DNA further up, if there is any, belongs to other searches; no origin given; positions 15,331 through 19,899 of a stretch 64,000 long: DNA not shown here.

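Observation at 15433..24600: Tandem duplication of a giant surface-protein gene cassette with diverged N-terminal domains and conserved C-terminal module and flanks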

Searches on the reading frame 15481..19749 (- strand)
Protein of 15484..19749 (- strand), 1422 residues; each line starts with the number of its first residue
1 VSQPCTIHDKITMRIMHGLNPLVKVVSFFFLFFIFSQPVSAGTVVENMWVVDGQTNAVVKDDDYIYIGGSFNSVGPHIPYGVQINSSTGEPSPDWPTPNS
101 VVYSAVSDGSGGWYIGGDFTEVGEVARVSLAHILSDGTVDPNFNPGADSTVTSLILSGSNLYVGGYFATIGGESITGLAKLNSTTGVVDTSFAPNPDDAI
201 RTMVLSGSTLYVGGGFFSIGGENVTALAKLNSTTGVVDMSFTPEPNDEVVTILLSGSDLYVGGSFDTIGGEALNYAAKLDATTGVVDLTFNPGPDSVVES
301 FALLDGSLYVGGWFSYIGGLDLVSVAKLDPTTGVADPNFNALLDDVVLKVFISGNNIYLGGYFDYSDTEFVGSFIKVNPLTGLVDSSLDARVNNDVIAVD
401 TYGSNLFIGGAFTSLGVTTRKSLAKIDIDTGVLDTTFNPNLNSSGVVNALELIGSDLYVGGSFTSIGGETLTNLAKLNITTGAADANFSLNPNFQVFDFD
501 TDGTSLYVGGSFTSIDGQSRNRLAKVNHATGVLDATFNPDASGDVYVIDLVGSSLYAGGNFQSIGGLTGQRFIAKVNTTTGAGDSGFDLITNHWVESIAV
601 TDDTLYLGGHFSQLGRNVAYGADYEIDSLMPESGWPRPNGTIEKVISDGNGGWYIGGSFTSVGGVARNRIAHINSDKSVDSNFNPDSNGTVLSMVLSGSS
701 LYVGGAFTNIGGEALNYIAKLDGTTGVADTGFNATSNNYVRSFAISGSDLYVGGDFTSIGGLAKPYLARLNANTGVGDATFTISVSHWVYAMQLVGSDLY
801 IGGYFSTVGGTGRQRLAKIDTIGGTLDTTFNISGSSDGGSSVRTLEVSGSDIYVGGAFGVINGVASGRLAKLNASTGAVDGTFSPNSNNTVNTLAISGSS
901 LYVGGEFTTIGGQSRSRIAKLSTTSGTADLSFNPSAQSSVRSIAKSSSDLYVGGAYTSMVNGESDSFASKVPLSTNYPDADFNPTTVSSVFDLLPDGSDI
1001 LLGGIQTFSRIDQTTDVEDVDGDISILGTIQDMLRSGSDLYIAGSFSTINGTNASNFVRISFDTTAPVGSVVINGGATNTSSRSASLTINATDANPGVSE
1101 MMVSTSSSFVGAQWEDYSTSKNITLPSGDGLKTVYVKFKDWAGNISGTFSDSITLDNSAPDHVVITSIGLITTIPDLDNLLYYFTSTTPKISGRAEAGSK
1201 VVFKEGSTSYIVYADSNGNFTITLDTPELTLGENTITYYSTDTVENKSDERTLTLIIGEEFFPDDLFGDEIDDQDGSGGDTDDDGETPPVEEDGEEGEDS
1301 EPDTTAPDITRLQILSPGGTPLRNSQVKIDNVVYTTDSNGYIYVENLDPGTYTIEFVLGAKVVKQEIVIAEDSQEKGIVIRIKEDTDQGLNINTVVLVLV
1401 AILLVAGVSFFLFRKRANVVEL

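Call 11: search_protein_families(library=pfam, proteins=[window:15484-19749:-], max_evalue=0.01)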
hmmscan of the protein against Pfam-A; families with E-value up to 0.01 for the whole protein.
window:15484-19749:- (1422 aa): 7 families
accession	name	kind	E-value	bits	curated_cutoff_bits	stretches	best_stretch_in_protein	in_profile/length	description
PF17164.10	DUF5122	-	8.9e-55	183.1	27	9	901-932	6-36/36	Domain of unknown function (DUF5122) beta-propeller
PF17936.7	Big_6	-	8.2e-08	32.8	27.6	1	1186-1254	12-80/83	Bacterial Ig domain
PF12768.13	Rax2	-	2.9e-07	30.6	28.8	1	395-510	27-142/254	Rax2 C-terminal beta propeller domain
PF19077.6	Big_13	-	6.1e-05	23.9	27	1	1186-1257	26-100/102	Bacterial Ig-like domain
PF13620.12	CarboxypepD_reg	-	9.8e-05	23.1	32.3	1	1313-1369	5-69/82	Carboxypeptidase regulatory-like domain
PF13715.12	CarbopepD_reg_2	-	0.00046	20.6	32.2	0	1331-1386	25-80/88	CarboxypepD_reg-like domain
PF17802.7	SpaA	-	0.0081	16.7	23.1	0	1327-1355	21-57/91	Prealbumin-like fold domain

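Call 37: find_encoding_contigs(protein=window:15481-19704:-, flank=10000, max_places=10)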
Protein window:15481-19704:- (1407 aa): no gene with exactly this product is on record in the collection.

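Call 52: search_protein_families(library=ncbifam, proteins=[window:15484-19704:-], max_evalue=0.01)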
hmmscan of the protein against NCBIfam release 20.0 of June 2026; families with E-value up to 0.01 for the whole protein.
window:15484-19704:- (1407 aa): 3 families
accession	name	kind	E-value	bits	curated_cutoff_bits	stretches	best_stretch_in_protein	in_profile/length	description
NF047446.1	barrel_OmpL47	domain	6.5e-08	32.9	40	2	1216-1242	42-68/68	OmpL47-type beta-barrel domain-containing protein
NF033510.3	Ca_tandemer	repeat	5.2e-06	26.7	50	1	1171-1231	30-94/96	Ca2+-stabilized repeat-containing adhesin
NF047441.1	Lepto_OmpL47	equivalog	0.00061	19.5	250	1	1057-1242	153-322/336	multi-beta-barrel domain surface protein OmpL47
